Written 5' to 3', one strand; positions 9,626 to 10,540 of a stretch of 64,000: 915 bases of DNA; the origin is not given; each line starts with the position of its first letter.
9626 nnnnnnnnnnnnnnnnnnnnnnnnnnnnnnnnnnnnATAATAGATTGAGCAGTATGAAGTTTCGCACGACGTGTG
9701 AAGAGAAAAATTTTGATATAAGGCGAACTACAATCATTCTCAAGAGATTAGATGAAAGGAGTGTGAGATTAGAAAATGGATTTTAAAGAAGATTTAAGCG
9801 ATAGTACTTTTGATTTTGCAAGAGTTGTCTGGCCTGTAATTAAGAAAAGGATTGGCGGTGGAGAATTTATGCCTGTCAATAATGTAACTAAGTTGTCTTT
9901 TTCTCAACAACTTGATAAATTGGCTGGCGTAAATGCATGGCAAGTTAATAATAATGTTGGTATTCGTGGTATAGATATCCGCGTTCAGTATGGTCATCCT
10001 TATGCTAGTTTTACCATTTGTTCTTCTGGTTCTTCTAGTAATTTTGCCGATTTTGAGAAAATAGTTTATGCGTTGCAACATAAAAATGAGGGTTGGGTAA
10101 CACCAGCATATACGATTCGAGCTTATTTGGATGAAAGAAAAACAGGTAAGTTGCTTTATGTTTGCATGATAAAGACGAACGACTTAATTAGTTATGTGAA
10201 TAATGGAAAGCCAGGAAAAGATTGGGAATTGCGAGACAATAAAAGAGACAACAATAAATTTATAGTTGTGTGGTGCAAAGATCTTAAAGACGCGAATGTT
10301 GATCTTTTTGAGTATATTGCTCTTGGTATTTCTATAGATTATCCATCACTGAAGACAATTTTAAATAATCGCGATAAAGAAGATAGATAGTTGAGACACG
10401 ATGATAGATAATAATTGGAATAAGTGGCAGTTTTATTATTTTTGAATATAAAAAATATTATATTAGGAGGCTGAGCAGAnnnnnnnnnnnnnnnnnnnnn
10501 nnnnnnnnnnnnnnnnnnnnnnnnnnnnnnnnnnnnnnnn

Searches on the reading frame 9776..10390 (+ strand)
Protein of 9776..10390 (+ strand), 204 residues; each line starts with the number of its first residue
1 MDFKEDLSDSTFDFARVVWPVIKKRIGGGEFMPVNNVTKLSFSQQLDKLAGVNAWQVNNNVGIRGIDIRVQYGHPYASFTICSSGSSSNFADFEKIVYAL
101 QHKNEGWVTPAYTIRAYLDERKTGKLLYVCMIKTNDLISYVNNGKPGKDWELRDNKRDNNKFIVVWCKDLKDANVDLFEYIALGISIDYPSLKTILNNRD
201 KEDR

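Call 4: search_protein_families(library=pfam, proteins=[window:9776-10390:+], max_evalue=0.1)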
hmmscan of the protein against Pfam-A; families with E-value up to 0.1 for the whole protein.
window:9776-10390:+ (204 aa): 0 families

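Call 5: search_protein_families(library=phrogs, proteins=[window:9776-10390:+], max_evalue=0.1)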
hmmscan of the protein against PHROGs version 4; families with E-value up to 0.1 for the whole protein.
window:9776-10390:+ (204 aa): 0 families

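Call 6: search_protein_families(library=padloc, proteins=[window:9776-10390:+], max_evalue=0.1)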
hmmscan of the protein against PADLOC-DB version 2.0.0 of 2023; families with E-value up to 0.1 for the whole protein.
window:9776-10390:+ (204 aa): 0 families

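Call 9: find_homologous_proteins(query=window:9776-10390:+)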
Query window:9776-10390:+ (204 aa): 7 proteins with E <= 0.001 among 44 candidates.
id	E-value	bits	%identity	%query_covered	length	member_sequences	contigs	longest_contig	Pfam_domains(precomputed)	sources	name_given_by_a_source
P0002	2.8e-125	433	93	100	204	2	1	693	-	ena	-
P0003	4.7e-30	122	38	89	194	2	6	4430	-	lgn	-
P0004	9.1e-29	118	38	89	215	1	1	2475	-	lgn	-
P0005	1.1e-28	118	39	85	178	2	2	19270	-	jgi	jgi:hypothetical protein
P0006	6.0e-26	109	37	85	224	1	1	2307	-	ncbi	-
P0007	1.2e-25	108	37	80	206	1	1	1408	-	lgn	-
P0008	1.7e-23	101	37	84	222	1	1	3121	-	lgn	-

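Call 11: search_solved_structures(query=window:9776-10390:+, max_evalue=10, show_alignments=2)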
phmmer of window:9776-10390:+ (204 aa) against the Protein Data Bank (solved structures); distinct sequences matched with E-value up to 10: 1.
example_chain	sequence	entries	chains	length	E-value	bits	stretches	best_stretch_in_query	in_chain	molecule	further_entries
30xo_L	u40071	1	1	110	0.26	13.8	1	73-105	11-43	Variable domain of the light chain of MIB22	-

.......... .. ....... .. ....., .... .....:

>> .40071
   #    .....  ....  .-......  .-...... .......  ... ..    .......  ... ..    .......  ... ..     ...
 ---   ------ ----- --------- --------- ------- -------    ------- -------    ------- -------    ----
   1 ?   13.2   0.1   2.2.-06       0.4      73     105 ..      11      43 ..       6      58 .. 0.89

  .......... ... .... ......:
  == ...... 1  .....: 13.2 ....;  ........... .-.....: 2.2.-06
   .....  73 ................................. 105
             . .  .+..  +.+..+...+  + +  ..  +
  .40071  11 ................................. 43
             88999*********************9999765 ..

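Call 12: find_encoding_contigs(protein=P0005, flank=6000, max_places=4)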
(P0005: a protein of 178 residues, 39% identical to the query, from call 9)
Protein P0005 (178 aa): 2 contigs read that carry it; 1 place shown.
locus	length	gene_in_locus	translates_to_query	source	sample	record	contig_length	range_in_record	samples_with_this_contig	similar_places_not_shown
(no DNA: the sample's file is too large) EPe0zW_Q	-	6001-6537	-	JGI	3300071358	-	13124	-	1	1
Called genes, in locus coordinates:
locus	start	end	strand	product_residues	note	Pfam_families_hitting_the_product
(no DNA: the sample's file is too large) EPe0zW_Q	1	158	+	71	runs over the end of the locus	-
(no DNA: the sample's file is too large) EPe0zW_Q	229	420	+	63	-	-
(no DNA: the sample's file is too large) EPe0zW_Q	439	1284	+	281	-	PF13401:AAA_22 (faint), PF13479:AAA_24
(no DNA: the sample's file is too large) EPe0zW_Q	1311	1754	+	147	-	PF00436:SSB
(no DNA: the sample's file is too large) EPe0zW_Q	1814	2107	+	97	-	-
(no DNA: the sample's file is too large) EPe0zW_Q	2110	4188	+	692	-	-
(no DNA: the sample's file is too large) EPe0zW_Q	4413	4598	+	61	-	-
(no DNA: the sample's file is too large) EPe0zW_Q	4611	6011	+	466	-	PF02195:ParB_N, PF01170:UPF0020 (faint), PF01555:N6_N4_Mtase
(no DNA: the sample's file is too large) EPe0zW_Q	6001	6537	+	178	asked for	-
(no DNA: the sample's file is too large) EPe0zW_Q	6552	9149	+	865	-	-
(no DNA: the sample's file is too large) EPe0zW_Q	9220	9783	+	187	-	-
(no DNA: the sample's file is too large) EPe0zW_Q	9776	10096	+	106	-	-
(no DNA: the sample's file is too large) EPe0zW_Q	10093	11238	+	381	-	PF00712:DNA_pol3_beta, PF02767:DNA_pol3_beta_2, PF02768:DNA_pol3_beta_3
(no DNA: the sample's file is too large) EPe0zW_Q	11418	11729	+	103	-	-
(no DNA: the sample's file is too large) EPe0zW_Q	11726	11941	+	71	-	-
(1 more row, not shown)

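Call 13: find_encoding_contigs(protein=P0003, flank=5000, max_places=6)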
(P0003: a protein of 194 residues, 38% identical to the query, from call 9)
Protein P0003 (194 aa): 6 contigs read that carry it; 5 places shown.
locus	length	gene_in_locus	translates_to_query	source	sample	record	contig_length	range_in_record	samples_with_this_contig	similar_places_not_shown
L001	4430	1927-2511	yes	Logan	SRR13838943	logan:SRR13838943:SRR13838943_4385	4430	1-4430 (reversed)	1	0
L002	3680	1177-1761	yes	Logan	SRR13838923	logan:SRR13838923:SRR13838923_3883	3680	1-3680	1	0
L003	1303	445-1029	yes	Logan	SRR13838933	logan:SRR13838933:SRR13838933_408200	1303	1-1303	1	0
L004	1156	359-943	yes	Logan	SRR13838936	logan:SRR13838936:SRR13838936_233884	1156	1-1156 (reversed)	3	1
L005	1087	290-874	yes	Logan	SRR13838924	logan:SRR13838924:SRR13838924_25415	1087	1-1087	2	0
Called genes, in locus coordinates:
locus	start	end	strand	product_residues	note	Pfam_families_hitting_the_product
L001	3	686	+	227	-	?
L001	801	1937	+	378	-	PF01170:UPF0020 (faint), PF13649:Methyltransf_25 (faint), PF01555:N6_N4_Mtase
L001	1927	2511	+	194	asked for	-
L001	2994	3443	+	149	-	-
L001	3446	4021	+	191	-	PF02357:NusG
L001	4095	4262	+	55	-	-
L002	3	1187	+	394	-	?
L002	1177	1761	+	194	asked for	-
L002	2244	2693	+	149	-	-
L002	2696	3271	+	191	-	PF02357:NusG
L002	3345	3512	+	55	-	-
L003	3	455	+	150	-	?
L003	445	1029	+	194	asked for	-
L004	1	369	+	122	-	?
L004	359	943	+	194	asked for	-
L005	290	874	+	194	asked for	-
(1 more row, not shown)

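Call 15: find_encoding_contigs(protein=P0006, flank=5000, max_places=4)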
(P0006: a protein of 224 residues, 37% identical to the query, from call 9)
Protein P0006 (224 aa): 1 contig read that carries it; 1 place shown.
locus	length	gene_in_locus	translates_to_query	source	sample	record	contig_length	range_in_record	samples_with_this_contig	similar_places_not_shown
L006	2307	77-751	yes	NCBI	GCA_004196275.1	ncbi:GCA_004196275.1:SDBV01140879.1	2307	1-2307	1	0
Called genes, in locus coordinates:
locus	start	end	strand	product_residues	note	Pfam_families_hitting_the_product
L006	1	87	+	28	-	?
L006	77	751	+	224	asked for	-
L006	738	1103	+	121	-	-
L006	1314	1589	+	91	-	-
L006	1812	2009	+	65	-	-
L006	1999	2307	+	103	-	?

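Call 16: find_encoding_contigs(protein=P0008, flank=5000, max_places=4)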
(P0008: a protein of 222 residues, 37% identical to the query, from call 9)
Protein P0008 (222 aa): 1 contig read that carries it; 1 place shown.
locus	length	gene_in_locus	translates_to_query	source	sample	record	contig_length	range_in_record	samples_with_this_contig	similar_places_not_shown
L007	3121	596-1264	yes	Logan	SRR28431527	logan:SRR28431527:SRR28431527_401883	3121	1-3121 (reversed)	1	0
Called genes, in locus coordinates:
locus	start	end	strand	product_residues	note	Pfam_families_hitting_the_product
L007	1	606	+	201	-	?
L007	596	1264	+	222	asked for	-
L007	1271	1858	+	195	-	-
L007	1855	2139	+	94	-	-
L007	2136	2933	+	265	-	-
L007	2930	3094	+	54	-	-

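Call 19: find_homologous_proteins(query=A1)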
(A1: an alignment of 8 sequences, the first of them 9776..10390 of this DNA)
Query A1 (8 sequences) (204 aa, profile of the alignment): 550 proteins with E <= 0.001 among 3408 candidates; the best 120 are listed.
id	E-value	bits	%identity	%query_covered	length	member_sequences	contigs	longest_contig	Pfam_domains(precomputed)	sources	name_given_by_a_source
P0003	9.0e-93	327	38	89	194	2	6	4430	-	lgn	-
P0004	7.5e-91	321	38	89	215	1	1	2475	-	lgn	-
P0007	1.6e-90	320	37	80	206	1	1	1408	-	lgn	-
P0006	1.3e-89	317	37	85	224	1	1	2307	-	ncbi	-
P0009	4.0e-86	306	37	83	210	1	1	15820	-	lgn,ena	-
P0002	7.3e-84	298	93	100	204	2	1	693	-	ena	-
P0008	3.5e-82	293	37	84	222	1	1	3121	-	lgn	-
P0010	3.9e-81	289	37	89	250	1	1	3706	-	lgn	-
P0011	8.6e-81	288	41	79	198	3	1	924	-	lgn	-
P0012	1.1e-80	288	38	85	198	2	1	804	-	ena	-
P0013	1.3e-80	288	38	83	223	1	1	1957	-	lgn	-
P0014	2.6e-80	287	39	80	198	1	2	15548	-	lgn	-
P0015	4.4e-80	286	39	87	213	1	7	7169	-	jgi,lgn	jgi:hypothetical protein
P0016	4.1e-78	280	40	80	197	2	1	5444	-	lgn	-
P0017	2.1e-77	277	38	86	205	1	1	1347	-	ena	-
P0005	1.1e-75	272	39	85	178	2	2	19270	-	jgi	jgi:hypothetical protein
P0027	2.2e-69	251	42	95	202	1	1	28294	-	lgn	-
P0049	5.9e-59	217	37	84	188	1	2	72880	-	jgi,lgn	jgi:hypothetical protein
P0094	1.7e-54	203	43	70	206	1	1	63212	-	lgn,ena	-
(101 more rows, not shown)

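Call 20: find_encoding_contigs(protein=P0049, flank=5000, max_places=2)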
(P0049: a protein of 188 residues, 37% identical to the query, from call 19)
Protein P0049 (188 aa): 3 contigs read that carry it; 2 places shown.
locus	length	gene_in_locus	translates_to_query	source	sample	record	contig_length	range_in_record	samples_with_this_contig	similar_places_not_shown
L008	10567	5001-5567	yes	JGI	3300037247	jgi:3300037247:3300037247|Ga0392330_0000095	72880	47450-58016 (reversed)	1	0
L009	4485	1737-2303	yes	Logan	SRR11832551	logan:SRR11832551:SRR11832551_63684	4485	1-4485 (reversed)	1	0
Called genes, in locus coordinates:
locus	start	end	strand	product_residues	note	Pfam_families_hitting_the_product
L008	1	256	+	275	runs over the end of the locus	-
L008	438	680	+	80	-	-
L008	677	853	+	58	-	-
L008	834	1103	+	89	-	-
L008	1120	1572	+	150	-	PF07087:DUF1353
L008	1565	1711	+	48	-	-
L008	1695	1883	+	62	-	-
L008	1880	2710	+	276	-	-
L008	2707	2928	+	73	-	-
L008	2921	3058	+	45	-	-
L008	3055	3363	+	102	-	-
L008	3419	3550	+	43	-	-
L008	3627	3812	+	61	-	-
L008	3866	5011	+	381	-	PF01555:N6_N4_Mtase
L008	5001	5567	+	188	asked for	-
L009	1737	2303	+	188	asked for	-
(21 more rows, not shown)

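Call 21: find_encoding_contigs(protein=P0094, flank=5000, max_places=2)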
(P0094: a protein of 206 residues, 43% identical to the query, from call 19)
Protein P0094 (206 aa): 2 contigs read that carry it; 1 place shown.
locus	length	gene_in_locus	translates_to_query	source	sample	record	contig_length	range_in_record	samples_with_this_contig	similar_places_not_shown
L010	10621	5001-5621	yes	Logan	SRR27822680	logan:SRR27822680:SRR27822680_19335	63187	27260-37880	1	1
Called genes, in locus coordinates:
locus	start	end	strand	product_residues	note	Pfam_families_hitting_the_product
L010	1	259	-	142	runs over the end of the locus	-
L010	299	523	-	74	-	-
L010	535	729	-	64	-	-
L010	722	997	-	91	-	-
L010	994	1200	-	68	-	-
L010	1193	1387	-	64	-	-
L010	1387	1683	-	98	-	-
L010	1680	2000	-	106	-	PF19698:DUF6197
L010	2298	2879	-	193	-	PF13443:HTH_26 (weak)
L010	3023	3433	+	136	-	-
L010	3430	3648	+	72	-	-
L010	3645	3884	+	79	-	-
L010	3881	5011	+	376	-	PF01555:N6_N4_Mtase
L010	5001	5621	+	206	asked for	-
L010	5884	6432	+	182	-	-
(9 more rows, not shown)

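Call 22: find_encoding_contigs(protein=P0027, flank=5000, max_places=2)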
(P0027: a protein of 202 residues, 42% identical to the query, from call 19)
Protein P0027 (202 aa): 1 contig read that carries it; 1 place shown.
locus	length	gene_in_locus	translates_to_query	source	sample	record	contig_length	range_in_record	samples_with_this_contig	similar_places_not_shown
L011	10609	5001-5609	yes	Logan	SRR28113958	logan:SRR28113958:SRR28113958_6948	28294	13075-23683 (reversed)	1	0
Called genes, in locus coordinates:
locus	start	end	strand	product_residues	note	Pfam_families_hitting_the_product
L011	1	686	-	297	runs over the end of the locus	PF12760:Zn_ribbon_IS1595, PF12762:DDE_Tnp_IS1595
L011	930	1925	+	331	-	-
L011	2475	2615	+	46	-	-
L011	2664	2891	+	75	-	-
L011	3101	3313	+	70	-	-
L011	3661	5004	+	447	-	PF01170:UPF0020 (faint), PF01555:N6_N4_Mtase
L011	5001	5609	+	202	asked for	-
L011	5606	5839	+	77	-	-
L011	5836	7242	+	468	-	PF01555:N6_N4_Mtase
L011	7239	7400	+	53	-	-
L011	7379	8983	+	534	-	PF00239:Resolvase, PF07508:Recombinase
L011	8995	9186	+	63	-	-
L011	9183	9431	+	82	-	-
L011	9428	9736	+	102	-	-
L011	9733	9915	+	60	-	-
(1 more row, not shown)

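Call 29: find_related_loci(query=A1, collection=viral_contigs, flank=4000)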
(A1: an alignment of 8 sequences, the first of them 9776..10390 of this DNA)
Query A1 (204 aa) in viral_contigs; peptide patterns used: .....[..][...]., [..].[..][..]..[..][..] (x = any residue, [..] = any of these).
59 stretches matched a pattern; 15 encode a relative of the query (tblastn E <= 1e-3); 15 distinct loci.
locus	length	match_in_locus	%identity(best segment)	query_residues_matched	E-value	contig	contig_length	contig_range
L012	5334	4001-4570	40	1-187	1e-37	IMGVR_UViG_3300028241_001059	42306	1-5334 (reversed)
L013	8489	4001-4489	38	2-165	2e-34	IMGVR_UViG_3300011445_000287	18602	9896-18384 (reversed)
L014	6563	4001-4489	38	2-165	2e-34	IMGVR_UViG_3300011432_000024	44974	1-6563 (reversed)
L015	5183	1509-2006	36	6-179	6e-32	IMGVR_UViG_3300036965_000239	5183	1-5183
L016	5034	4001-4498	36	6-179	6e-32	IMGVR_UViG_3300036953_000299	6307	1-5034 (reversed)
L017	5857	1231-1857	35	1-204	8e-32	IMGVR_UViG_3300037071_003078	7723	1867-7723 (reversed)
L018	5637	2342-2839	36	6-179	6e-32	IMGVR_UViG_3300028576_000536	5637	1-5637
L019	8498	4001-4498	38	2-165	3e-31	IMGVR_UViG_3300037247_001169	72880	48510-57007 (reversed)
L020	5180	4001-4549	35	6-177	9e-30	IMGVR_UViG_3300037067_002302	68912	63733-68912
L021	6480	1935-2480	34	2-181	1e-28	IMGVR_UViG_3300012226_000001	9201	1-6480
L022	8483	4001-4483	35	1-165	5e-28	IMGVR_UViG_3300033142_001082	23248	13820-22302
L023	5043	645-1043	37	7-137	1e-26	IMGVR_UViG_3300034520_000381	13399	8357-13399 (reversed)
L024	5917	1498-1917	38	4-143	9e-25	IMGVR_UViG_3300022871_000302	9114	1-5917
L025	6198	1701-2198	32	6-172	3e-19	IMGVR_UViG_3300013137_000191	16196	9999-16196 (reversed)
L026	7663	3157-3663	26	2-169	7e-16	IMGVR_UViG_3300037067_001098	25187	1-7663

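Call 31: predict_structure(alignment_id=A1)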
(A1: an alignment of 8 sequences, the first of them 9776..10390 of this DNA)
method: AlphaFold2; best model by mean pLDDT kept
length: 204 residues; sequences in the alignment: 8
mean_pLDDT: 81.5   pTM: 0.81
mean pLDDT of the five models: 81.5, 81.4, 80.8, 75.3, 73.9
residues with pLDDT >= 90: 79; 70-90: 86; 50-70: 22; < 50: 17
segments of 3 or more residues with pLDDT < 50: 1-6, 38-44, 202-204
pLDDT, mean of each block of 10 residues (from residue 1): 49 92 92 65 57 86 87 89 69 84 85 94 93 95 88 80 92 94 86 65 46
secondary structure, 60 per line:
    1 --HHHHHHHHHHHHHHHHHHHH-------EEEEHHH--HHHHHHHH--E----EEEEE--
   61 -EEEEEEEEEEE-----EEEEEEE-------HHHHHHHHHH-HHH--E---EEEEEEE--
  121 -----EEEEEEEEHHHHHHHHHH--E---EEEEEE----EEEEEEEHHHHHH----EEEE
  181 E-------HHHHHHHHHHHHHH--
elements in order: H3-22 E30-33 H39-46 E54-58 E62-72 E78-84 H92-101 E112-118 E126-133 H134-143 E150-155 E160-166 H167-172 E177-181 H189-202

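Call 48: search_protein_families(library=pfam, alignment_id=A3, max_evalue=0.001)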
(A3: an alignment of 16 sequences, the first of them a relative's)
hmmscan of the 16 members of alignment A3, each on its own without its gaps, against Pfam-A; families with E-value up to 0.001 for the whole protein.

A. member 1, L001:747-1934:+ (396 aa): 5 families
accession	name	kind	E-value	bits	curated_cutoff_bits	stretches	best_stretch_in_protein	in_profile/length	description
PF01555.25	N6_N4_Mtase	-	8.9e-19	68.7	26.7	1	196-381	2-218/221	DNA methylase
PF01170.24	UPF0020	-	1.7e-06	28.3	22.3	0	343-365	27-49/197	RMKL-like, methyltransferase domain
PF13649.12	Methyltransf_25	-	6.3e-06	27.2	27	1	348-386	1-41/97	Methyltransferase domain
PF08241.18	Methyltransf_11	-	0.00019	22.4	21.2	0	350-386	2-38/95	Methyltransferase domain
PF13847.12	Methyltransf_31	-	0.00081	19.5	27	0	345-385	4-47/145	Methyltransferase domain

B. families by the number of members that match (of 16 scanned): 8 families
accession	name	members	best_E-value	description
PF01555.25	N6_N4_Mtase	15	6.7e-26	DNA methylase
PF01170.24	UPF0020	12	7.9e-09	RMKL-like, methyltransferase domain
PF13649.12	Methyltransf_25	2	6.3e-06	Methyltransferase domain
PF02195.25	ParB_N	1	1.2e-12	ParB N-terminal domain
PF17761.7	DUF1016_N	1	5.3e-06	DUF1016 N-terminal domain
PF08241.18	Methyltransf_11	1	0.00019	Methyltransferase domain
PF05175.20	MTS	1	0.00047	Methyltransferase small domain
PF13847.12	Methyltransf_31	1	0.00081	Methyltransferase domain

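Call 53: search_dna_similar(query=P0094, collection=phages, mode=protein, max_rows=25, max_evalue=0.001)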
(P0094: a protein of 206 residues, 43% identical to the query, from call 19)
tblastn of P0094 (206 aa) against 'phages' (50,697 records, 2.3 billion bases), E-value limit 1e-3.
Records with a match: 3; places in all: 3; records where one place covers at least 80% of the query: 0.
Best place of each record, by identity: <60% 3.
By first word of the organism name: Haloarcula 3.
By host as written in the record: Haloarcula californiae 3.
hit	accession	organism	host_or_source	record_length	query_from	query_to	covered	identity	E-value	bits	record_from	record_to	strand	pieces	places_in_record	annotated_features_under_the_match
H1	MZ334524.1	Haloarcula virus HCTV-16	Haloarcula californiae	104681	4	144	68%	33.1%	3e-11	67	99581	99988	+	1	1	hypothetical protein (x2)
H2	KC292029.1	Haloarcula californiae tailed virus 1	Haloarcula californiae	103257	4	144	68%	33.1%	4e-11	67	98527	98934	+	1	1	144: hypothetical protein | 143: hypothetical protein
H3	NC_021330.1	Haloarcula californiae tailed virus 1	Haloarcula californiae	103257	4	144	68%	33.1%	4e-11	67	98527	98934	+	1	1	144: hypothetical protein | 143: hypothetical protein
